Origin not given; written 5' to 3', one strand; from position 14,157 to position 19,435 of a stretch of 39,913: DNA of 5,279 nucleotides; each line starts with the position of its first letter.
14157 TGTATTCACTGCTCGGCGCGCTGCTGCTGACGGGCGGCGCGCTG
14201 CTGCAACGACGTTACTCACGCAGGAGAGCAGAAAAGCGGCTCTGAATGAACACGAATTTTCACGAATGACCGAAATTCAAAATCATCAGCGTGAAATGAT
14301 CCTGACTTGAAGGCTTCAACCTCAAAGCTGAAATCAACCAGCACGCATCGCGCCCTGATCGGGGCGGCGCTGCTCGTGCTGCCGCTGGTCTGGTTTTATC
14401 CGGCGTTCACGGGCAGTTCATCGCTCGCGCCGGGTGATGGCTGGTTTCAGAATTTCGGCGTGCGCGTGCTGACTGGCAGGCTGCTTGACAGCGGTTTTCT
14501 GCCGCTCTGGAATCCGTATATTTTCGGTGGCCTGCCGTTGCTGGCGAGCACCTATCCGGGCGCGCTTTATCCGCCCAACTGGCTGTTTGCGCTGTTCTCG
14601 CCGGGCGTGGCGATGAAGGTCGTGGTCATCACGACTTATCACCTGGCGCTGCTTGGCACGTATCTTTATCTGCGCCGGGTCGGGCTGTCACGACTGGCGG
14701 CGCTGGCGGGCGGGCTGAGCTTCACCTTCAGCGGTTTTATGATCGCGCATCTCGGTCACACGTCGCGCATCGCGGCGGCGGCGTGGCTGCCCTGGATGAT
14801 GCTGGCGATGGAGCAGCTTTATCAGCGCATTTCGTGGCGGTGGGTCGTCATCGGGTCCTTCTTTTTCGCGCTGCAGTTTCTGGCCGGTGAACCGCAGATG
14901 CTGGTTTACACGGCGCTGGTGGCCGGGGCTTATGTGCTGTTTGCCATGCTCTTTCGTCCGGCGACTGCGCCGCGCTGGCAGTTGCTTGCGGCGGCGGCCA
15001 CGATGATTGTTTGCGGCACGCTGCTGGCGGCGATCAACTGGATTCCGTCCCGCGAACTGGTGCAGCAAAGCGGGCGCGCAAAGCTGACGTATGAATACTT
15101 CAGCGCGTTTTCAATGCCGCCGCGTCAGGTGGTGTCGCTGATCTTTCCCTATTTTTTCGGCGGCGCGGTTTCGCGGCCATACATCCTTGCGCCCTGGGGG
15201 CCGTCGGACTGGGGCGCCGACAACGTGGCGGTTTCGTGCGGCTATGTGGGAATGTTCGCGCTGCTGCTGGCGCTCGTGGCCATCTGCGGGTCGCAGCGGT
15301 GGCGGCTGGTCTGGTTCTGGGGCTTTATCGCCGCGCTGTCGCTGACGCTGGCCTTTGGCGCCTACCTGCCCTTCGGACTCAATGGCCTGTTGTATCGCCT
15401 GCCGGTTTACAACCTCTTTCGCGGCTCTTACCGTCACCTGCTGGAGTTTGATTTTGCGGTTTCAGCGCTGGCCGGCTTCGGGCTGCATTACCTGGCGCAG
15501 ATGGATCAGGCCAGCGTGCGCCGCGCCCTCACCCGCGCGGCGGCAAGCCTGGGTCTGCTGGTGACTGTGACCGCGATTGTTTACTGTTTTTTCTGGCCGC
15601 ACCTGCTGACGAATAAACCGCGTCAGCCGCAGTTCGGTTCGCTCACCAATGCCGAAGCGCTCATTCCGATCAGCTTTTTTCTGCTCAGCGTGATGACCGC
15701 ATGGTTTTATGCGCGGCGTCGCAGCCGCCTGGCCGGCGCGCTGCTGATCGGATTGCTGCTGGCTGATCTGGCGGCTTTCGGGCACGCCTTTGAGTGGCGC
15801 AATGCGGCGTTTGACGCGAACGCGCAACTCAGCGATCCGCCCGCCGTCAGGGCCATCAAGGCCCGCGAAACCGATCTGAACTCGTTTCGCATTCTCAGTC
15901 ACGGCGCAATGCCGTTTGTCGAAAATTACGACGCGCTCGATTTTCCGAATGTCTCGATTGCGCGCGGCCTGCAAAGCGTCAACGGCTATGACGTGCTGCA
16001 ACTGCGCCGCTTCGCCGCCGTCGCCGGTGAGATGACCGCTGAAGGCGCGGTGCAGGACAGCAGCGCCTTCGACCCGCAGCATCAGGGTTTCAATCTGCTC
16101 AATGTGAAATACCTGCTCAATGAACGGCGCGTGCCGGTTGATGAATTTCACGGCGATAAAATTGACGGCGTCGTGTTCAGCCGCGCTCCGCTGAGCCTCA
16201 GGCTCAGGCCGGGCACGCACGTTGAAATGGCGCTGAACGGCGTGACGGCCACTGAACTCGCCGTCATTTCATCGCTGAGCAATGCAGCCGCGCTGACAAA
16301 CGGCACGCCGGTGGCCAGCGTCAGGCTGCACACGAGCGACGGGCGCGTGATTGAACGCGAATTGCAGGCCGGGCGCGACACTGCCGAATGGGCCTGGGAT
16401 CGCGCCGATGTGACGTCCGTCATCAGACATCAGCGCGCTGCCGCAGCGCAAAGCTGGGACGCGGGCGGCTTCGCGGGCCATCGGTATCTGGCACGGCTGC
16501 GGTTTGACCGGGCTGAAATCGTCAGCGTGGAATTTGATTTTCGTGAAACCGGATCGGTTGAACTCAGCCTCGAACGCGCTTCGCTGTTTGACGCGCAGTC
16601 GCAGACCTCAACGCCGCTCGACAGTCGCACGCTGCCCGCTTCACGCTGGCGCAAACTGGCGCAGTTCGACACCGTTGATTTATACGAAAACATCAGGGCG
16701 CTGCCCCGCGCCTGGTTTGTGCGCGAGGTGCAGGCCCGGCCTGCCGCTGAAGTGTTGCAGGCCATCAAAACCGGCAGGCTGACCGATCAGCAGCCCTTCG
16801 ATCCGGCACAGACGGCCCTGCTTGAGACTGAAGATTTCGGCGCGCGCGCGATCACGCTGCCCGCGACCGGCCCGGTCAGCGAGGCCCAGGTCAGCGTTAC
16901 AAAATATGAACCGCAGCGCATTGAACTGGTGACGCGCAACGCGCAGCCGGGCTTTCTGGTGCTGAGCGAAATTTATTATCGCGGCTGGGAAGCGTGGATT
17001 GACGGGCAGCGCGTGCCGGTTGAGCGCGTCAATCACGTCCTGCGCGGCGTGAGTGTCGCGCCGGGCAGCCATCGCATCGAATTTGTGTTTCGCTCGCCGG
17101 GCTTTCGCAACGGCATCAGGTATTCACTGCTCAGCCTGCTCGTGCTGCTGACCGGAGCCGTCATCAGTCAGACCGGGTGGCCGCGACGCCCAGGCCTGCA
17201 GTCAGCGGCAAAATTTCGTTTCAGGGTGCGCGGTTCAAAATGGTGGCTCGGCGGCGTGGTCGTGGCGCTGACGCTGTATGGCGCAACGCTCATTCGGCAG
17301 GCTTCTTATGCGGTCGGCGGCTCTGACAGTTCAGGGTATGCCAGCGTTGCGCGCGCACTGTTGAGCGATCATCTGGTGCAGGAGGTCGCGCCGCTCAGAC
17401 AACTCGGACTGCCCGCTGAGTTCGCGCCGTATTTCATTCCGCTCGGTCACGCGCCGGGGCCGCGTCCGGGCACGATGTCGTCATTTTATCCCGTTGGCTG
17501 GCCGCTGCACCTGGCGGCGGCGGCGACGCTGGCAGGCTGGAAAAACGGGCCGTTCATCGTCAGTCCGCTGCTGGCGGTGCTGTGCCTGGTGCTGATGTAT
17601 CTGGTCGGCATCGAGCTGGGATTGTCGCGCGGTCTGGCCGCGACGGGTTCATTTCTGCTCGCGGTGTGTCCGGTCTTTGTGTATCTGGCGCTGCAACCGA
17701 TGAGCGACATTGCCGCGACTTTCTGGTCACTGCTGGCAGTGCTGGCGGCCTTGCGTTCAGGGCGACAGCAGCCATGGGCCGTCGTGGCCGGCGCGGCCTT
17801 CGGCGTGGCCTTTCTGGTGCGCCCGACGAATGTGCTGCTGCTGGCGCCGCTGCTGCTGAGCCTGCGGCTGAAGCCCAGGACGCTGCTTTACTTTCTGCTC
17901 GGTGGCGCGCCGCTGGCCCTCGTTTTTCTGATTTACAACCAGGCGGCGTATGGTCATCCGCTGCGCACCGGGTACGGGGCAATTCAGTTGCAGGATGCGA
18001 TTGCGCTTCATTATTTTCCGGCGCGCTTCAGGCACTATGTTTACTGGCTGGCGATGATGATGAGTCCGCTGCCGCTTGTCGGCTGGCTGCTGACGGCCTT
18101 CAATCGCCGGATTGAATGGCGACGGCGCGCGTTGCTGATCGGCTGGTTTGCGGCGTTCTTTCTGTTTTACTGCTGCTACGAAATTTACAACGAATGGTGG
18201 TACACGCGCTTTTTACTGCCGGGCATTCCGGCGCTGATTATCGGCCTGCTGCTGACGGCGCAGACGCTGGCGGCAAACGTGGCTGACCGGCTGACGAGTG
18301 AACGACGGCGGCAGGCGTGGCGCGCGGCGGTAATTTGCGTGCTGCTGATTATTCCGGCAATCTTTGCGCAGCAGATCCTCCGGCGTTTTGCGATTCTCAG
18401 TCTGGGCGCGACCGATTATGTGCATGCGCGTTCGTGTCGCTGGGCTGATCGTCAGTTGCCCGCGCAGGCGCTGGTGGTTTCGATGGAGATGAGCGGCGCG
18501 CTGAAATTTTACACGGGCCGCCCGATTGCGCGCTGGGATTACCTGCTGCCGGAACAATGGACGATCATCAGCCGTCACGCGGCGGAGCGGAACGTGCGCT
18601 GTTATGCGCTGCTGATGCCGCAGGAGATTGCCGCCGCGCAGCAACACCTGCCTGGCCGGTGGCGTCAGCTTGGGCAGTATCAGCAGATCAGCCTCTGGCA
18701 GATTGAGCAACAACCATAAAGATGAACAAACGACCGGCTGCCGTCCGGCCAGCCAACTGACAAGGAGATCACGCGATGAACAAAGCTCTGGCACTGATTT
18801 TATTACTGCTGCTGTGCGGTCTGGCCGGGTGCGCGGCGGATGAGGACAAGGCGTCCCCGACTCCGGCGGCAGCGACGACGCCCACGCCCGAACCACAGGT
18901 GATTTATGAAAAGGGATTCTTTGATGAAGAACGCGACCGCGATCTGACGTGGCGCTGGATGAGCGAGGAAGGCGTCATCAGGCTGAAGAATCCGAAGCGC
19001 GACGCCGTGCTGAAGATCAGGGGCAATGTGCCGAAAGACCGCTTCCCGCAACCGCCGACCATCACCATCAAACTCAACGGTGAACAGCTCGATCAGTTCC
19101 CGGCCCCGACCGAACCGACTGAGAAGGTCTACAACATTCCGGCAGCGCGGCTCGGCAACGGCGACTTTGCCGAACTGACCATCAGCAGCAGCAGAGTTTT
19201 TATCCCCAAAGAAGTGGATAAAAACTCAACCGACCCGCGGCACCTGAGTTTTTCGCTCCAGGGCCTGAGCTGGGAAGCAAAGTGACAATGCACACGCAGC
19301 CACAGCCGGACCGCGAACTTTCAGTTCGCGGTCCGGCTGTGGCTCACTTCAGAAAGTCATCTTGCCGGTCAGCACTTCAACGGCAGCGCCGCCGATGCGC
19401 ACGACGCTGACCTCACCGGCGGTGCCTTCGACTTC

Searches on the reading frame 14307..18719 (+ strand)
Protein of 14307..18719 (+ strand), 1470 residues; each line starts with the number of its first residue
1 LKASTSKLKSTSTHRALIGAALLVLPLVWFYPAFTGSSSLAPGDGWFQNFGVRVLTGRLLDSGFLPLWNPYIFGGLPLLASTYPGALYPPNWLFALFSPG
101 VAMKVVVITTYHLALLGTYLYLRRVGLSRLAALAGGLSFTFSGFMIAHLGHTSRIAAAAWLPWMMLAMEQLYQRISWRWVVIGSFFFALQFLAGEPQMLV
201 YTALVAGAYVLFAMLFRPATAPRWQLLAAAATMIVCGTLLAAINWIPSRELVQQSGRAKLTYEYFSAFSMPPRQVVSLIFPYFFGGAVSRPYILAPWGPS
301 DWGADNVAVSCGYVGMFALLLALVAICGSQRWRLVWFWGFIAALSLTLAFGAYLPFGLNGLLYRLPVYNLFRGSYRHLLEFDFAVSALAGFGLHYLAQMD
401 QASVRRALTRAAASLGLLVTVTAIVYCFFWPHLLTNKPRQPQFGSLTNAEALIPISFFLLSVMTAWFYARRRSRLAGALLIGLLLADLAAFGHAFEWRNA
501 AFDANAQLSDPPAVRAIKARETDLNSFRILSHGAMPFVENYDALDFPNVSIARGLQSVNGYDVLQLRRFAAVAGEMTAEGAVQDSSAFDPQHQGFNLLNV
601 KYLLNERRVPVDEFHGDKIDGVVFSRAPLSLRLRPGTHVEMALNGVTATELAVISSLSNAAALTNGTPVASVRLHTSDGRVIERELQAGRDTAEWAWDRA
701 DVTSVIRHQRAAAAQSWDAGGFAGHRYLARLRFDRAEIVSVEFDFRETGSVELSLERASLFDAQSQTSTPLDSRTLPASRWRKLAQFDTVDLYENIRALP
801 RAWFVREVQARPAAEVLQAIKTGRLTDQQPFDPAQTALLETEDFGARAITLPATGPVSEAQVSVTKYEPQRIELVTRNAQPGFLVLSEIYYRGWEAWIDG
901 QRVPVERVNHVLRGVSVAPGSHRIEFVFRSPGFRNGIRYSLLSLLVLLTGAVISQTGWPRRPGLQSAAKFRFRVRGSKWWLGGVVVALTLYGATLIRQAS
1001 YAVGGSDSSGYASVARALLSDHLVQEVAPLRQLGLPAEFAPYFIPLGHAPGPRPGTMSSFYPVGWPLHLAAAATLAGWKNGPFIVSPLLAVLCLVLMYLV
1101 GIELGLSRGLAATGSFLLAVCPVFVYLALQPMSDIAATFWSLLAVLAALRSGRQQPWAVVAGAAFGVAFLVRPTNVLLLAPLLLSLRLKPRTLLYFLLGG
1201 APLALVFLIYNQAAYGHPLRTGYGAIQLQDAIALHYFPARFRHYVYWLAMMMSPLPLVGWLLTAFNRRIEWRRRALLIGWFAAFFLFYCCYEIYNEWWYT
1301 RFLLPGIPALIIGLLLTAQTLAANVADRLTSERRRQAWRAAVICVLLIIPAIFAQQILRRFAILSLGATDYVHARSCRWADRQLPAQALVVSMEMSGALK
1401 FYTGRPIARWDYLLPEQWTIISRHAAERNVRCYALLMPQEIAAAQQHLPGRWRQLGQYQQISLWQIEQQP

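Call 3: search_protein_families(library=pfam, proteins=[window:14307-18719:+], max_evalue=0.01)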
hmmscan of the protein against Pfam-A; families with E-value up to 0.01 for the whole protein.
window:14307-18719:+ (1470 aa): 3 families
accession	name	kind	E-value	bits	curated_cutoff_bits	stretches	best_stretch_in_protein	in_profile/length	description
PF09586.16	YfhO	-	4.1e-11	42.4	28.5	1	858-937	752-832/835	Bacterial membrane protein YfhO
PF13231.12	PMT_2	-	1.6e-05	25.6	26.1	1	1083-1189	25-132/160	Dolichyl-phosphate-mannose-protein mannosyltransferase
PF20604.3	DUF6798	-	0.0071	16.5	26.9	0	1376-1407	6-37/61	Domain of unknown function (DUF6798)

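Call 5: search_protein_families(library=padloc, proteins=[window:14307-18719:+], max_evalue=0.01)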
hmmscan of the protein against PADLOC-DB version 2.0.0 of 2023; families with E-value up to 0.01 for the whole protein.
window:14307-18719:+ (1470 aa): 0 families

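Call 6: search_protein_families(library=ncbifam, proteins=[window:14307-18719:+], max_evalue=0.01)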
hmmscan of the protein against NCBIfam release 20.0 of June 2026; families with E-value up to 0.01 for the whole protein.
window:14307-18719:+ (1470 aa): 2 families
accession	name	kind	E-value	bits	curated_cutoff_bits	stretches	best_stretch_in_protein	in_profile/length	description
NF047590.1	GlcsyltransPgfM2Strep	equivalog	6.4e-07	27.9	1500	1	875-949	801-875/884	glycosyltransferase PgfM2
NF047589.1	GlcsyltransPgfM1Strep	equivalog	5.3e-06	24.7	1400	1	883-949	883-949/955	glycosyltransferase PgfM1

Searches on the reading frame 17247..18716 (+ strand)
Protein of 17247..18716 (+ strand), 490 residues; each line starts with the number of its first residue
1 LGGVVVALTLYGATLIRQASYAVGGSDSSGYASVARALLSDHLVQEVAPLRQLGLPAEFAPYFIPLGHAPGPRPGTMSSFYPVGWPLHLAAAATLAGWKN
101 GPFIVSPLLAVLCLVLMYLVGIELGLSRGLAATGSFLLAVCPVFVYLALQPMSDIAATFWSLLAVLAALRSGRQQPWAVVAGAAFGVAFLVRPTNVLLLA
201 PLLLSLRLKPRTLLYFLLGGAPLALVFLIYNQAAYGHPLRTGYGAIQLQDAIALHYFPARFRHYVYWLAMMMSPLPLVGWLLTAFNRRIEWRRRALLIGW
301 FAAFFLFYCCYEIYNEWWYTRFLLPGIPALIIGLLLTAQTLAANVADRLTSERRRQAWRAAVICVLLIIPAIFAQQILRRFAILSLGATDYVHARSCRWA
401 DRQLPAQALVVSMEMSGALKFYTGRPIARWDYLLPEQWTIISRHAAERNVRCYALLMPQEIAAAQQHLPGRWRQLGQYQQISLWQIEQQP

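Call 85: search_protein_families(library=pfam, alignment_id=A7, max_evalue=0.01)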
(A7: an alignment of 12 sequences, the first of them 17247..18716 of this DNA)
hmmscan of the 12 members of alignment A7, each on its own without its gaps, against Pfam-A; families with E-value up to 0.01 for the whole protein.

A. member 1, window:17247-18716:+ (490 aa): 3 families
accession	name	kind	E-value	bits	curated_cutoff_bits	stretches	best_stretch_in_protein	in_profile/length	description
PF13231.12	PMT_2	-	1.8e-06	28.7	26.1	1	103-209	25-132/160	Dolichyl-phosphate-mannose-protein mannosyltransferase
PF20604.3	DUF6798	-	0.0038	17.4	26.9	1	396-427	6-37/61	Domain of unknown function (DUF6798)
PF02366.24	PMT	-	0.0063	16.5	22.7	1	108-205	91-195/245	Dolichyl-phosphate-mannose-protein mannosyltransferase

B. families by the number of members that match (of 12 scanned): 3 families
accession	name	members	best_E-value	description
PF13231.12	PMT_2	11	5.5e-11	Dolichyl-phosphate-mannose-protein mannosyltransferase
PF02366.24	PMT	8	1.3e-06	Dolichyl-phosphate-mannose-protein mannosyltransferase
PF20604.3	DUF6798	5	0.00055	Domain of unknown function (DUF6798)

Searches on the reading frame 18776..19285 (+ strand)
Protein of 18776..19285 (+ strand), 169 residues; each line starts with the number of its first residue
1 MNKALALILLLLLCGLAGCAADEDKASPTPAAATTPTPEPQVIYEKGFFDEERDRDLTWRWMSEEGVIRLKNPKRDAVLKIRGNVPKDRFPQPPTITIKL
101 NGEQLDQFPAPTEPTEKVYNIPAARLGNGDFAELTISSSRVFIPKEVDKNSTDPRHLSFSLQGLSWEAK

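Call 3: search_protein_families(library=pfam, proteins=[window:18776-19285:+], max_evalue=0.01)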
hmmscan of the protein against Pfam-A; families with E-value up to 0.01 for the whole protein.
window:18776-19285:+ (169 aa): 0 families

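Call 5: search_protein_families(library=padloc, proteins=[window:18776-19285:+], max_evalue=0.01)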
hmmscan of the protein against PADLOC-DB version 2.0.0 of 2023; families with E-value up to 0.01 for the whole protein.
window:18776-19285:+ (169 aa): 0 families

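Call 6: search_protein_families(library=ncbifam, proteins=[window:18776-19285:+], max_evalue=0.01)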
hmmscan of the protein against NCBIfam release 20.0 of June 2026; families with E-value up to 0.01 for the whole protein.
window:18776-19285:+ (169 aa): 0 families

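Call 49: find_homologous_proteins(query=window:18776-19282:+, max_evalue=0.001)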
Query window:18776-19282:+ (169 aa): 10 proteins with E <= 0.001 among 497 candidates.
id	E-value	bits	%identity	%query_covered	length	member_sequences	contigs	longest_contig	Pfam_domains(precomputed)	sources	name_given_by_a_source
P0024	9.6e-108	375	99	100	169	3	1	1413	-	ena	-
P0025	7.2e-95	333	87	93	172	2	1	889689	-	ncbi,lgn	ncbi:MAG: hypothetical protein U0Z53_22690 [Blastocatellia bacterium]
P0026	3.3e-75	269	70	100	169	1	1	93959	-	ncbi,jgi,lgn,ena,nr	ncbi:MAG TPA: hypothetical protein VFD58_27295 [Blastocatellia bacterium]|nr:hypothetical protein [B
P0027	8.7e-46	174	53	100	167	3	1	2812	-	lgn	-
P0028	1.1e-43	167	72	62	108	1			-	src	-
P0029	7.3e-43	164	49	95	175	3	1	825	-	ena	-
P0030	1.9e-41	160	51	91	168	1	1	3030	-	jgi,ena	-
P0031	5.6e-40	155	49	100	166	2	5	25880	-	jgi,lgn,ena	jgi:hypothetical protein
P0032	6.2e-34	135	51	76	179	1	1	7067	-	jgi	jgi:hypothetical protein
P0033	5.0e-29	119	45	85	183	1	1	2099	-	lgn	-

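Call 63: predict_structure(alignment_id=A4)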
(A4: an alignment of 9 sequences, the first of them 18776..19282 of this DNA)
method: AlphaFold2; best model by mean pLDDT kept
length: 169 residues; sequences in the alignment: 9
mean_pLDDT: 83.5   pTM: 0.72
mean pLDDT of the five models: 83.5, 81.6, 77.0, 76.6, 73.4
residues with pLDDT >= 90: 118; 70-90: 13; 50-70: 7; < 50: 31
segments of 3 or more residues with pLDDT < 50: 1-18, 20-32
pLDDT, mean of each block of 10 residues (from residue 1): 40 41 39 57 96 94 98 97 92 95 98 97 94 98 94 96 95
secondary structure, 60 per line:
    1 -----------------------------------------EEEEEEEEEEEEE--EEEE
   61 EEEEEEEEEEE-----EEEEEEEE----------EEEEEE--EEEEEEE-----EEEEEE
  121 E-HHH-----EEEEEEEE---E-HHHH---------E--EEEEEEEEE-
elements in order: E42-54 E57-71 E77-84 E95-100 E103-109 E115-121 E131-138 H144-147 E160-168

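Call 65: fold_search(model_id=the predicted structure, library=pdb)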
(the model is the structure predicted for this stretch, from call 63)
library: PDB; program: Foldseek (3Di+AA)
matches with E <= 10: 1604; with E <= 0.001: 43
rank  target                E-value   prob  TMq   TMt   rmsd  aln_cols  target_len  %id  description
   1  2w1w_A                8.4e-05  1.00  0.38  0.46   7.8       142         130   14  Native structure of a family 35 carbohydrate binding module from Clostridium thermocellum (released 2009-01-20)
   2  8xcj_F                1.4e-04  1.00  0.37  0.18  15.0       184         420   11  Open State of central tail fiber of bacteriophage lambda upon binding to LamB (gpJ713-LamB complex) (released 2024-05-01)
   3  4qaw_E                1.5e-04  1.00  0.31  0.12   8.7       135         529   10  Structure of modular Xyn30D from Paenibacillus barcinonensis (released 2014-10-08)
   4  9fmt_A                1.6e-04  1.00  0.37  0.12   6.7       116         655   16  Cryo-EM structure of the BcsB hexameric crown from the E. coli cellulose secretion macrocomplex (released 2024-10-16)
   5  2w1w_B                1.9e-04  1.00  0.40  0.48   5.7       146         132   14  Native structure of a family 35 carbohydrate binding module from Clostridium thermocellum (released 2009-01-20)
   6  8xck_F                2.4e-04  1.00  0.34  0.22  15.9       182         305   13  Closed state of central tail fiber of bacteriophage lambda (released 2024-05-01)
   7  2w47_A                2.7e-04  1.00  0.41  0.49   5.9       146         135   13  Clostridium thermocellum CBM35 in complex with delta-4,5- anhydrogalacturonic acid (released 2009-01-27)
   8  4qaw_H                3.0e-04  1.00  0.32  0.12   8.6       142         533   12  Structure of modular Xyn30D from Paenibacillus barcinonensis (released 2014-10-08)
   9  9fmt_D                3.2e-04  1.00  0.38  0.12   6.6       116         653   16  Cryo-EM structure of the BcsB hexameric crown from the E. coli cellulose secretion macrocomplex (released 2024-10-16)
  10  6yg8_B                3.4e-04  1.00  0.41  0.14   6.2       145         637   14  Cryo-EM structure of a BcsB pentamer in the context of an assembled Bcs macrocomplex (released 2021-02-24)
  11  8yrm_A                3.4e-04  1.00  0.38  0.15   6.8       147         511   16  Iota toxin Ib pore serine-clamp mutant (released 2025-03-26)
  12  4w8j                  3.5e-04  1.00  0.44  0.09   4.1       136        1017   11  Structure of the full-length insecticidal protein Cry1Ac reveals intriguing details of toxin packaging into in vivo form (released 2014-09-17)
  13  6yf6_A                3.5e-04  1.00  0.38  0.45  13.3       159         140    9  EclA C-terminal domain; sugar-binding protein (released 2021-04-07)
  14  9b8i                  3.7e-04  1.00  0.36  0.10   7.2       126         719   14  Cryo-EM structure of the E. coli cellulose synthase BcsB-BcsC fusion protein (released 2025-02-19)
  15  9jsk_A                4.4e-04  1.00  0.41  0.18   6.5       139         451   16  Clostridium perfringens iota toxin pore Ib in prepore IV state (released 2025-05-14)
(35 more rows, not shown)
